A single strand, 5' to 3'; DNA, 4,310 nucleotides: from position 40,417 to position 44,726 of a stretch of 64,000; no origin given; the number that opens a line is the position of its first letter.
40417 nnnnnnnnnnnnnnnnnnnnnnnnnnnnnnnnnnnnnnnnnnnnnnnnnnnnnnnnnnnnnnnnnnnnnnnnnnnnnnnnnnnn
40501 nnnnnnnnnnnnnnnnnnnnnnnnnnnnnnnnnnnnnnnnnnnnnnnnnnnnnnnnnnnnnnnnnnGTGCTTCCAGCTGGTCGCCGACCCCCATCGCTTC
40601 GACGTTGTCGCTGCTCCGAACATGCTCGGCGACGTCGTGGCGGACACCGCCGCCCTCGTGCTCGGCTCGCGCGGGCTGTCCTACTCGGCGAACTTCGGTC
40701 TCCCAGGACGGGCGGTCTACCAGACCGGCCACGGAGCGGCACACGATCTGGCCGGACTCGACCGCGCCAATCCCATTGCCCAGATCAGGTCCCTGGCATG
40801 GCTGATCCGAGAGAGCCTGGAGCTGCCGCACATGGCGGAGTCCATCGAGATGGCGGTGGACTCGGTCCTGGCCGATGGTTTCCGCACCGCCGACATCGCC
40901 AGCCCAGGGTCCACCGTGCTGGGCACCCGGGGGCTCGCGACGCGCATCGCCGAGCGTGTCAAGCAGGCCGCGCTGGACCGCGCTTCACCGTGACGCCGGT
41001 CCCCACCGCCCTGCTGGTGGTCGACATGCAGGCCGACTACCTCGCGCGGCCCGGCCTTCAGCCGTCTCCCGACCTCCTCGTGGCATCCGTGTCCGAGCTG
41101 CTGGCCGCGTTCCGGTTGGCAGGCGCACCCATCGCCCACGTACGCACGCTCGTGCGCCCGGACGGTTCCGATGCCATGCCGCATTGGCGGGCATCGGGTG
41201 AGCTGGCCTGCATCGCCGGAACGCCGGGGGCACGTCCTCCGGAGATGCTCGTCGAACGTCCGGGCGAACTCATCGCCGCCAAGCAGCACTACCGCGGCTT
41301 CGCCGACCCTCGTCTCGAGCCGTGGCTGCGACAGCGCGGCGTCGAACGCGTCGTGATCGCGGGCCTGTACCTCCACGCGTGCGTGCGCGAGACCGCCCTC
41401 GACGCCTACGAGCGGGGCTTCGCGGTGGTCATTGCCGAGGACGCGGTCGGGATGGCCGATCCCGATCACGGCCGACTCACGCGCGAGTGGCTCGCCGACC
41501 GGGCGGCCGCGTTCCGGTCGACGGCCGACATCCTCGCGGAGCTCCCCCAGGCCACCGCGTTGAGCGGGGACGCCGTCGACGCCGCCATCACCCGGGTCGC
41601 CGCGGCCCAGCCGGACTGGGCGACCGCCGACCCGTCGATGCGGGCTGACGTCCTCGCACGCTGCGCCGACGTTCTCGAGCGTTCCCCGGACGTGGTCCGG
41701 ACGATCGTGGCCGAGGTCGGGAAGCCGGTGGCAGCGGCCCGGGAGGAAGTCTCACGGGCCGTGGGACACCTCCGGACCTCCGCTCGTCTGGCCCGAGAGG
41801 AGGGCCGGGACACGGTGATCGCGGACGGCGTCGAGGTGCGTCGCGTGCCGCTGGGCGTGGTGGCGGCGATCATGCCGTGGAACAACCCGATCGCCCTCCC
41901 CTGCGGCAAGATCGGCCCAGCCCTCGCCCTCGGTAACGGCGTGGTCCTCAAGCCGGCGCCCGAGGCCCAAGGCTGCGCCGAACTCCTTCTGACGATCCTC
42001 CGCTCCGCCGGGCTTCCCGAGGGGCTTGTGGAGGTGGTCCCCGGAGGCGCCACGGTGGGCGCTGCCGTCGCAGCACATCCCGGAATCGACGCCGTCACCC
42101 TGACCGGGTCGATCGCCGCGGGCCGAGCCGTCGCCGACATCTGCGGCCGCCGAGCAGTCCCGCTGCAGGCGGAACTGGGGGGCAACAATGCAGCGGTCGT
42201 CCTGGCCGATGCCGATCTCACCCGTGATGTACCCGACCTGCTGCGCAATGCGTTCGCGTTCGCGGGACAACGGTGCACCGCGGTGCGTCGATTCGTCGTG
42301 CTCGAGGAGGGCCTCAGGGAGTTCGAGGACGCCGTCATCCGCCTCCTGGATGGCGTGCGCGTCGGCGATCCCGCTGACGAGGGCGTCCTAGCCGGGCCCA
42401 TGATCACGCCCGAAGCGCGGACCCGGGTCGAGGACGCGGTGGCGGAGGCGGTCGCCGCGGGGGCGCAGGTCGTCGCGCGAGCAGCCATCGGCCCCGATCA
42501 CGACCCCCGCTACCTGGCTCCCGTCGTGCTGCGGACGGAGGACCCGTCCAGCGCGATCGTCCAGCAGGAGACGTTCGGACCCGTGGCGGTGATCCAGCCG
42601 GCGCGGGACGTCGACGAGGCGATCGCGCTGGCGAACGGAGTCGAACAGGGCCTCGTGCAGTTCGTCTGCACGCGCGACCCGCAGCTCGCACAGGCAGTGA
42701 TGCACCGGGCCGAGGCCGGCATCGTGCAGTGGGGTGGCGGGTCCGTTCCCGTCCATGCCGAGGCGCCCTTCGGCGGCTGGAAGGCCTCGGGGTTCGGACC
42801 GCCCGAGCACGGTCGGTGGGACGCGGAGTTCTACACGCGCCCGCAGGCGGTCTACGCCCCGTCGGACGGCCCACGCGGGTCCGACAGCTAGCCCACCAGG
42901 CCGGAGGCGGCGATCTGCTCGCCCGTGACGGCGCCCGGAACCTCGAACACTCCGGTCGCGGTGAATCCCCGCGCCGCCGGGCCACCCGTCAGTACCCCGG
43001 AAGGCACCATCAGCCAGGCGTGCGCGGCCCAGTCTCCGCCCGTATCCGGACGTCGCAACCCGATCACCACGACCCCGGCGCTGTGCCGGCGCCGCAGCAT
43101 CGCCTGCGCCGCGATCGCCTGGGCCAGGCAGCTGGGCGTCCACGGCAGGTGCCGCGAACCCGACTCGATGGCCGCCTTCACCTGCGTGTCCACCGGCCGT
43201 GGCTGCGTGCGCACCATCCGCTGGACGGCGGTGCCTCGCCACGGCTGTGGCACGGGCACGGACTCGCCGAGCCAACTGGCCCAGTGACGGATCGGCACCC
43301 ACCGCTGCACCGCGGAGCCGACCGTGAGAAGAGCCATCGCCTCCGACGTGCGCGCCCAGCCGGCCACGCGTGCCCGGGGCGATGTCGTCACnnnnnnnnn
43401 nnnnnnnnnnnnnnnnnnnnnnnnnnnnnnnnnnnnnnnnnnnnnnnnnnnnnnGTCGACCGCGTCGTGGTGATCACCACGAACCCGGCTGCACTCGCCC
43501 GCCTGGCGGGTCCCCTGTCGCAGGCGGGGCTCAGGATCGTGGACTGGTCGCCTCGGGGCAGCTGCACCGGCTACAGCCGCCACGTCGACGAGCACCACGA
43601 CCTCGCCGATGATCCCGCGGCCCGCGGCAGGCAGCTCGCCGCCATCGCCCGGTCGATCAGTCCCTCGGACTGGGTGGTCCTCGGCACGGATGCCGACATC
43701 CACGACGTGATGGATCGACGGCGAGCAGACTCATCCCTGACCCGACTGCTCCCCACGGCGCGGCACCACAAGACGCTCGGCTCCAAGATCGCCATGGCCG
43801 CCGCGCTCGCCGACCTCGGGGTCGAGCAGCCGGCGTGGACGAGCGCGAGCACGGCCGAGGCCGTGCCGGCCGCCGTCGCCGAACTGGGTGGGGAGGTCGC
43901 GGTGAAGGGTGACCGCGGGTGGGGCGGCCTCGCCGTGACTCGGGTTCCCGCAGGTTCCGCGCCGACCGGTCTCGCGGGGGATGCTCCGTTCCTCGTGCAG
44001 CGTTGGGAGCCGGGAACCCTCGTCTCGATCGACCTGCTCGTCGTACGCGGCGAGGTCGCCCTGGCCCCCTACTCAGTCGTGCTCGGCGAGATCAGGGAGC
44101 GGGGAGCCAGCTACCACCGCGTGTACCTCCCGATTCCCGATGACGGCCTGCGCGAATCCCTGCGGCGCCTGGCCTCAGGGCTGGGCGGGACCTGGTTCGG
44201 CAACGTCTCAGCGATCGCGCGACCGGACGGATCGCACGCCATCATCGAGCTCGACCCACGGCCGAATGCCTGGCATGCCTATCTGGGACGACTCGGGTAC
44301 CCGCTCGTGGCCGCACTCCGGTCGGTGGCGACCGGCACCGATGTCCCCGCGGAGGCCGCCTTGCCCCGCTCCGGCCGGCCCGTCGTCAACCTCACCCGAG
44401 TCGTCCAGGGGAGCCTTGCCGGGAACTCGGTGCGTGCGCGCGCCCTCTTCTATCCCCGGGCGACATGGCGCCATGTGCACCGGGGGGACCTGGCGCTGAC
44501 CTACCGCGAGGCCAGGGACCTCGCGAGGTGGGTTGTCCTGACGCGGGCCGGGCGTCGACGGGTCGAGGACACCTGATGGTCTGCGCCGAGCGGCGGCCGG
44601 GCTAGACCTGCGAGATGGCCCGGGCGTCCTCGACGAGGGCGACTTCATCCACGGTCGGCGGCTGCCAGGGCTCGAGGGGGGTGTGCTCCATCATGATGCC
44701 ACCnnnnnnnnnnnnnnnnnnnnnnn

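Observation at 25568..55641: About 30 kb dispersed, multi-precursor lasso-type RiPP super-cluster with an exceptional tailoring complement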

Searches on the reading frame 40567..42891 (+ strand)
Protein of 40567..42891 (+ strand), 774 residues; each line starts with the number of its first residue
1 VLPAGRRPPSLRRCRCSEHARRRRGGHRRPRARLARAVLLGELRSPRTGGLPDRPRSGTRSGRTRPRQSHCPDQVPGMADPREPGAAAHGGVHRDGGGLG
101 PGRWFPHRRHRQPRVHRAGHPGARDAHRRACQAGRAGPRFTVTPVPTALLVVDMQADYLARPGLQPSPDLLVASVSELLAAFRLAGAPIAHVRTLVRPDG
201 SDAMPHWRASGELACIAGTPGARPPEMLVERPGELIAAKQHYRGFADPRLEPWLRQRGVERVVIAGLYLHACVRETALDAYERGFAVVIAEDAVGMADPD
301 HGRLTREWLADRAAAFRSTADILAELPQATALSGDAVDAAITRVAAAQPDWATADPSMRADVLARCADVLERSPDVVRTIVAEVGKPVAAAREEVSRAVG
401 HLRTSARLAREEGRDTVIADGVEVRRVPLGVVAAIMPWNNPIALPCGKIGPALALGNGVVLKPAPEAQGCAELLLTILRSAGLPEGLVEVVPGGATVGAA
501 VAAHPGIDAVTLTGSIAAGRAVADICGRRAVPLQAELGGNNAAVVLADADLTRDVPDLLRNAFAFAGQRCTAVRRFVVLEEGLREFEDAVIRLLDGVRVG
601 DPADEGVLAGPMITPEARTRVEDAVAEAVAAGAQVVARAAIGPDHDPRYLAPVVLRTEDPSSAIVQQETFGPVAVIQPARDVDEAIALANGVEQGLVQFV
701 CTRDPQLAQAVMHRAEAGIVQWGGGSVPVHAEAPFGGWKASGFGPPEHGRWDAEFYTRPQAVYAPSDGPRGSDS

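Call 6: search_protein_families(library=pfam, proteins=[window:40567-42891:+], max_evalue=0.01)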
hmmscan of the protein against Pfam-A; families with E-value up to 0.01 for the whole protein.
window:40567-42891:+ (774 aa): 2 families
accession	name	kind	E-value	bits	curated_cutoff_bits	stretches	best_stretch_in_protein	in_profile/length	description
PF00171.27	Aldedh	-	3.6e-119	398.8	23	1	319-762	16-461/461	Aldehyde dehydrogenase family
PF00857.26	Isochorismatase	-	5.1e-32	111.8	27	1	147-319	1-173/175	Isochorismatase domain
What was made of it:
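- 40990..42891 (+): Isochorismatase-aldehyde dehydrogenase fusion. Aldedh 399 bits, Isochorismatase 112 bits (call 6).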

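Call 91: search_protein_families(library=ncbifam, proteins=[window:40990-42891:+], max_evalue=1e-10)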
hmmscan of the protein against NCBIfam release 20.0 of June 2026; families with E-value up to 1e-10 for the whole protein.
window:40990-42891:+ (633 aa): 43 families (the best 25 are shown)
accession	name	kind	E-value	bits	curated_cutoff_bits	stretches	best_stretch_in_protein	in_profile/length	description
NF006916.0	PRK09407.1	equivalog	1e-81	275.2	521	1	177-621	42-490/526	succinic semialdehyde dehydrogenase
NF010000.0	PRK13473.1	subfamily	6.6e-80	269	615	1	178-603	26-453/475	aminobutyraldehyde dehydrogenase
NF042993.1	AlphKGSA_gudD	equivalog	4.5e-79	266.4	770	1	193-621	41-478/481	alpha-ketoglutaric semialdehyde dehydrogenase GucD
NF052305.1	DioxValDhHalo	equivalog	2.2e-76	257.7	750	1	178-623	30-481/483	2,5-dioxovalerate dehydrogenase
TIGR02299.1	HpaE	equivalog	4.9e-76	256.3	638.35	1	192-624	36-477/488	5-carboxymethyl-2-hydroxymuconate semialdehyde dehydrogenase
TIGR01804.1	BADH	equivalog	6.9e-74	249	668.6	1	178-608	22-456/467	betaine-aldehyde dehydrogenase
NF040648.1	lactal_redase_Meth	equivalog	7.5e-74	249.4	650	1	188-603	27-443/463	lactaldehyde dehydrogenase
NF009725.0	PRK13252.1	equivalog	4.4e-72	243.1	593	1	177-622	30-478/488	betaine-aldehyde dehydrogenase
TIGR03216.1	OH_muco_semi_DH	equivalog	2.7e-71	240.6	693.25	1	192-620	34-476/481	2-hydroxymuconic semialdehyde dehydrogenase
TIGR01780.1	SSADH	subfamily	1.7e-70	238.2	646.35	1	180-604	8-434/448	succinate-semialdehyde dehydrogenase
NF006915.0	PRK09406.1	equivalog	1.1e-69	235.5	730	1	188-603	17-437/457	NADP-dependent succinic semialdehyde dehydrogenase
NF045735.1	PaDhStyDPseudo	equivalog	3e-67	227.4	850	1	177-621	26-479/483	phenylacetaldehyde dehydrogenase StyD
NF047626.1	SulfactDhSafD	equivalog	2.2e-66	224.8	700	1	194-603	23-435/454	sulfoacetaldehyde dehydrogenase SafD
NF006992.0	PRK09457.1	subfamily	1.2e-65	222.1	514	1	166-602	8-450/487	succinylglutamate-semialdehyde dehydrogenase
TIGR03240.1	arg_catab_astD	equivalog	2.7e-63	214.4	579.3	1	166-602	6-448/484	succinylglutamate-semialdehyde dehydrogenase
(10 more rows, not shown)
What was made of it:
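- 40990..42891 (+): The nearest NCBIfam model is succinic semialdehyde dehydrogenase, below its cutoff (call 91).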

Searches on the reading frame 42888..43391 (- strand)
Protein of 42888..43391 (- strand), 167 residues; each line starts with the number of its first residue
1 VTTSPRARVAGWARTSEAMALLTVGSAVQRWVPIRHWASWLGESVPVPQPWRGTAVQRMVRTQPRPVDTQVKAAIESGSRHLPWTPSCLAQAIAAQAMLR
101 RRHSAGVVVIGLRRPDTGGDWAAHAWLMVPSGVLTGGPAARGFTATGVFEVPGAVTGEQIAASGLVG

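Call 13: search_protein_families(library=ncbifam, proteins=[window:42888-43391:-], max_evalue=0.01)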
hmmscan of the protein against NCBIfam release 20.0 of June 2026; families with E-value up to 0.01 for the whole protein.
window:42888-43391:- (167 aa): 1 family
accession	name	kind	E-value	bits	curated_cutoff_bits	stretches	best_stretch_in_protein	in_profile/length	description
NF033537.1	lasso_biosyn_B2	equivalog_domain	9.1e-15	55.2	33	1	60-145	51-128/132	lasso peptide biosynthesis B2 protein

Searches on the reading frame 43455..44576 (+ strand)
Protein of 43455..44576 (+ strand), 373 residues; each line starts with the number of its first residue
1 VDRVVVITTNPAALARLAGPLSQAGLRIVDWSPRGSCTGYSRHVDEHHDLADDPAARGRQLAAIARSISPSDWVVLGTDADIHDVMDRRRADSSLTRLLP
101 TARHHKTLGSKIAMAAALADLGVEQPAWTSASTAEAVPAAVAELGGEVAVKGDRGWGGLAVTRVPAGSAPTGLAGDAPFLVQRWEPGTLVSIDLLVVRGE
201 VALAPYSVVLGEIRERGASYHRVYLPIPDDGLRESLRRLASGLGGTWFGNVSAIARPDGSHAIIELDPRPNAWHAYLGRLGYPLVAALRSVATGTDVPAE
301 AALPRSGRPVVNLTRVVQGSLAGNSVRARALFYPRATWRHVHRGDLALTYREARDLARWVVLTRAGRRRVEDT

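Call 13: search_protein_families(library=ncbifam, proteins=[window:43455-44576:+], max_evalue=0.01)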
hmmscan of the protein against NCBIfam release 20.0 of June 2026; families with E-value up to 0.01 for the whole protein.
window:43455-44576:+ (373 aa): 0 families

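Call 25: search_protein_families(library=pfam, proteins=[window:43455-44576:+], max_evalue=5)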
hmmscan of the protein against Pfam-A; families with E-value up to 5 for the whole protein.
window:43455-44576:+ (373 aa): 0 families

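Call 36: search_solved_structures(query=window:43455-44576:+, max_evalue=1)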
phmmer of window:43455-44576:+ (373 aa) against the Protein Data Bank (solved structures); distinct sequences matched with E-value up to 1: 0.

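Call 66: predict_structure(protein=window:43455-44576:+)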
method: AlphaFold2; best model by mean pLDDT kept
length: 373 residues; sequences in the alignment: 1
mean_pLDDT: 38.3   pTM: 0.25
mean pLDDT of the five models: 38.3, 34.8, 33.2, 32.0, 28.8
residues with pLDDT >= 90: 0; 70-90: 0; 50-70: 69; < 50: 304
segments of 3 or more residues with pLDDT < 50: 1-3, 32-51, 91-232, 239-373
pLDDT, mean of each block of 10 residues (from residue 1): 52 63 57 39 37 57 55 53 54 39 33 34 29 33 35 32 34 32 31 30 32 33 45 49 39 39 43 39 43 37 30 27 25 24 29 31 28 25
secondary structure, 60 per line:
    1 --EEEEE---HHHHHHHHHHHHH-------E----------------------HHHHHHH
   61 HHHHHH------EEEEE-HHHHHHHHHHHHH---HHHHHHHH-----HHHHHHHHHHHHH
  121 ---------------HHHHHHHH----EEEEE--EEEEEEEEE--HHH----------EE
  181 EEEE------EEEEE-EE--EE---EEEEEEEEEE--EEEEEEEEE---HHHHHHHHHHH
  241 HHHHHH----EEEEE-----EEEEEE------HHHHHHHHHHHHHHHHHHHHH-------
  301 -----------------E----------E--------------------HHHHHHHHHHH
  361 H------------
elements in order: E3-7 H11-23 H54-66 E73-77 H79-91 H95-102 H108-120 H136-143 E148-152 E155-163 E179-184 E191-195 E206-215 E218-226 H230-246 E251-255 E261-266 H273-293 H350-361

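Call 76: search_protein_representatives(protein=window:43455-44576:+)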
Query: 373 residues. Proteins with E-value up to 0.001 (for the whole library): 264; up to 1e-10: 69; up to 1e-30: 6. The best 150 are listed.
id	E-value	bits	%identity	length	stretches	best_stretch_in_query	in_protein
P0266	4.8e-105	368.1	49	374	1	1-369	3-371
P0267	8.9e-75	268.5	47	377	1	1-367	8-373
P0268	4.4e-47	177.3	37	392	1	3-357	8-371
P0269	2.4e-41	158.5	37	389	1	3-361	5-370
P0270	2.2e-39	152.0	36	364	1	14-361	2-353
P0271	2.0e-31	125.8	32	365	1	33-360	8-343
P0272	2.1e-30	122.5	34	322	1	70-361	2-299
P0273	4.8e-21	91.7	33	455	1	71-315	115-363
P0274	2.0e-20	89.6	28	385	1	8-361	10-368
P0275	4.0e-20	88.6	33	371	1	71-364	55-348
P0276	4.7e-19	85.1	39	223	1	191-370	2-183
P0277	2.3e-17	79.5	29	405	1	14-360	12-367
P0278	2.4e-17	79.5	33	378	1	65-287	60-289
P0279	4.1e-17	78.7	35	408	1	35-327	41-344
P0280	6.9e-17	78.0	31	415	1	15-299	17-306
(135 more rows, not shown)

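Call 78: search_solved_structures(query=A7, max_evalue=1)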
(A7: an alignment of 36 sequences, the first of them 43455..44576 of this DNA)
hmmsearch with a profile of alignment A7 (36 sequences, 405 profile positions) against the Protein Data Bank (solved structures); distinct sequences matched with E-value up to 1: 167 (the best 60 are shown).
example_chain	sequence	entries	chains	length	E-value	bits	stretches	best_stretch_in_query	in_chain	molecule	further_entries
5dot_A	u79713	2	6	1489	1.2e-12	50.4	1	116-313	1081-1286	Carbamoyl-phosphate synthase [ammonia], mitochondrial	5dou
6uel_A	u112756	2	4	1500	1.2e-12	50.4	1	116-313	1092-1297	Carbamoyl-phosphate synthase [ammonia], mitochondrial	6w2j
7lgn_A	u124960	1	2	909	1.8e-11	46.6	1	11-211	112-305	Cyanophycin synthase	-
1a9x_A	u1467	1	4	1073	2.2e-11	46.3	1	116-298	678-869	CARBAMOYL PHOSPHATE SYNTHETASE (LARGE CHAIN)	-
1vkz_A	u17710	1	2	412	4e-11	45.4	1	100-200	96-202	Phosphoribosylamine--glycine ligase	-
1bxr_A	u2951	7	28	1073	1.2e-10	43.9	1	116-298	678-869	CARBAMOYL-PHOSPHATE SYNTHASE | CARBAMOYL PHOSPHATE SYNTHETASE: LARGE SUBUNIT | CARBAMOYL PHOSPHATE SYNTHETASE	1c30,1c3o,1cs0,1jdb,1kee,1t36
1ce8_A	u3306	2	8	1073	1.2e-10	43.9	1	116-298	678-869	PROTEIN (CARBAMOYL-PHOSPHATE SYNTHASE) | carbamoyl phosphate synthetase large chain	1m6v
3va7_A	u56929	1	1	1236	2.6e-10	42.8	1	5-174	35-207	KLLA0E08119p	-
2ip4_A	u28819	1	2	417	2.8e-10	42.6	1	96-200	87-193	Phosphoribosylamine--glycine ligase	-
5i8i_A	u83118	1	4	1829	6.8e-10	41.4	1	5-174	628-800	Urea Amidolyase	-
2yw2_A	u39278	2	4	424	1.1e-09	40.7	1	100-196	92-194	Phosphoribosylamine--glycine ligase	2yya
1ulz_A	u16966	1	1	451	1.8e-09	40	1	108-174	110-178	pyruvate carboxylase n-terminal domain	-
4dim_A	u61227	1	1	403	1.9e-09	39.9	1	103-273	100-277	Phosphoribosylglycinamide synthetase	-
7kbl_A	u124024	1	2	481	8.1e-09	37.8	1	108-174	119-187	2-oxoglutarate carboxylase small subunit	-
7kct_A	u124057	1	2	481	8.2e-09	37.8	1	108-174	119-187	2-oxoglutarate carboxylase small subunit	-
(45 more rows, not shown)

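Call 79: search_protein_families(library=pfam, alignment_id=A7, max_evalue=0.01)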
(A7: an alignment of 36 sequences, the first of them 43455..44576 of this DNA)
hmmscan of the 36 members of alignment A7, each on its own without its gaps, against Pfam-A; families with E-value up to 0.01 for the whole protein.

A. member 1, window:43455-44576:+ (373 aa): 0 families

B. families by the number of members that match (of 36 scanned): 11 families
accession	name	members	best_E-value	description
PF02222.28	ATP-grasp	16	5.9e-08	ATP-grasp domain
PF02655.19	ATP-grasp_3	14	3.8e-08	ATP-grasp domain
PF02786.22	CPSase_L_D2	9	2.7e-07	Carbamoyl-phosphate synthase L chain, ATP binding domain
PF15632.11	ATPgrasp_Ter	5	4.7e-10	ATP-grasp in the biosynthetic pathway with Ter operon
PF07478.18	Dala_Dala_lig_C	4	1.3e-05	D-ala D-ala ligase C-terminus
PF13549.11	ATP-grasp_5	4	1.7e-05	ATP-grasp domain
PF08443.16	RimK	3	2.1e-05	RimK-like ATP-grasp domain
PF13535.11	ATP-grasp_4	3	0.00018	ATP-grasp domain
PF01071.24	GARS_A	3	0.00027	Phosphoribosylglycinamide synthetase, ATP-grasp (A) domain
PF14397.11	ATPgrasp_ST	2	5.8e-05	Sugar-transfer associated ATP-grasp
PF08442.15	ATP-grasp_2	1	0.0068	ATP-grasp domain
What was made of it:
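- On ATP-grasp ligases: The profile of 36 homologs matches PDB ATP-grasp enzymes at E 1e-12, and 16 of 36 homologs hit Pfam ATP-grasp (calls 78-79).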

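Call 80: find_encoding_contigs(protein=P0266, flank=10000, max_places=2)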
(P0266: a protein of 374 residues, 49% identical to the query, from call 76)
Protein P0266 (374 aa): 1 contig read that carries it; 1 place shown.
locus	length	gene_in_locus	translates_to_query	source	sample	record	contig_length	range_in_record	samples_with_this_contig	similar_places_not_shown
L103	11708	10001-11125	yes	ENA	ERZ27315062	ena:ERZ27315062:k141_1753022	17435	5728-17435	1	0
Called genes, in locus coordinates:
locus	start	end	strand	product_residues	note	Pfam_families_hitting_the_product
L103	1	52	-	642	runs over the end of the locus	PF00005:ABC_tran, PF02463:SMC_N (weak)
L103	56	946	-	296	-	-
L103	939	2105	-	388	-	-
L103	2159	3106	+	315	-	PF00975:Thioesterase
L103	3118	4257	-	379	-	PF13439:Glyco_transf_4 (weak), PF00534:Glycos_transf_1, PF13692:Glyco_trans_1_4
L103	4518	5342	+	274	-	PF01755:Glyco_transf_25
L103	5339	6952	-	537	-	PF20706:GT4-conflict, PF00534:Glycos_transf_1, PF13692:Glyco_trans_1_4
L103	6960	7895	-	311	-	-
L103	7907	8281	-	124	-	PF11774:Lsr2, PF23359:Lsr2_DNA-bd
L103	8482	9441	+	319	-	PF00535:Glycos_transf_2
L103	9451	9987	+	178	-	PF07883:Cupin_2 (faint), PF14667:Polysacc_synt_C (faint)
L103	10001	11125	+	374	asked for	-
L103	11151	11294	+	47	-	-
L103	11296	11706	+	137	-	?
